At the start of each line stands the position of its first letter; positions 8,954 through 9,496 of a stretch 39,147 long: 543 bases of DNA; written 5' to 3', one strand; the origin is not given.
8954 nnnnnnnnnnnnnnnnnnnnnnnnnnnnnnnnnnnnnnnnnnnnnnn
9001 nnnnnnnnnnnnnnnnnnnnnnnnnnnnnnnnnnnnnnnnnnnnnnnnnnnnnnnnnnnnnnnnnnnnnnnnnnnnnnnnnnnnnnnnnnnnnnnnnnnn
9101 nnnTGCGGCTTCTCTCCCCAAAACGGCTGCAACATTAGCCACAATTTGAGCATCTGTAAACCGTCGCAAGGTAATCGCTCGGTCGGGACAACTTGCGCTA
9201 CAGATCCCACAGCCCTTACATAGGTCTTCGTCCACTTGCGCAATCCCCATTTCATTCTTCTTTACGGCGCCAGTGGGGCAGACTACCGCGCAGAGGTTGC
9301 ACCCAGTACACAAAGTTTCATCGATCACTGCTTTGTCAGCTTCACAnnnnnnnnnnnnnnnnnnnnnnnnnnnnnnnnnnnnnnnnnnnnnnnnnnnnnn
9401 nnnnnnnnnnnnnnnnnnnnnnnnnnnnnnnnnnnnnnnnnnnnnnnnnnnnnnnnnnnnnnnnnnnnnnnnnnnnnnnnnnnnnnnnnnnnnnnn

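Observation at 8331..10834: GltD-type NAD(P)H module carrying an HdrA-style ferredoxin tail and followed by its own MvhD: an apparent replacement of the hydrogenase as electron input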

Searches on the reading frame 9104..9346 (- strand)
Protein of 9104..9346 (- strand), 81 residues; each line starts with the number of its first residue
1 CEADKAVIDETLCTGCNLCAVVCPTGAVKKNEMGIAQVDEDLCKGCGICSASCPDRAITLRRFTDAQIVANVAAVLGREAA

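Call 26: search_protein_representatives(protein=window:9104-9346:-)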
Query: 81 residues. Proteins with E-value up to 0.001 (for the whole library): 13713; up to 1e-10: 716; up to 1e-30: 1. The best 150 are listed.
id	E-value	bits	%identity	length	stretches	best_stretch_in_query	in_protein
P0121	1.1e-31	124.5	68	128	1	1-79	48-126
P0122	1.3e-30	121.0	41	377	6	9-59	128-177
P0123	1.6e-26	108.0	41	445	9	13-58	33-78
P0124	7.4e-26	105.9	40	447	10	9-61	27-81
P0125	4.0e-25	103.5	66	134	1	1-71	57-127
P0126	1.7e-24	101.6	37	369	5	8-70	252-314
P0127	1.8e-24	101.5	43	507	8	4-58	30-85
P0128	3.5e-24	100.5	67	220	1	1-69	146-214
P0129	4.8e-24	100.1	62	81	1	1-71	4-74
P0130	5.8e-23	96.7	40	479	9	7-65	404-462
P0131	5.9e-23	96.7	40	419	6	13-73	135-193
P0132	1.5e-22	95.4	41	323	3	12-69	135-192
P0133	5.1e-22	93.7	39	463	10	13-60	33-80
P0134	2.5e-21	91.5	38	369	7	5-59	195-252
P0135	3.6e-21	91.0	56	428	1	1-75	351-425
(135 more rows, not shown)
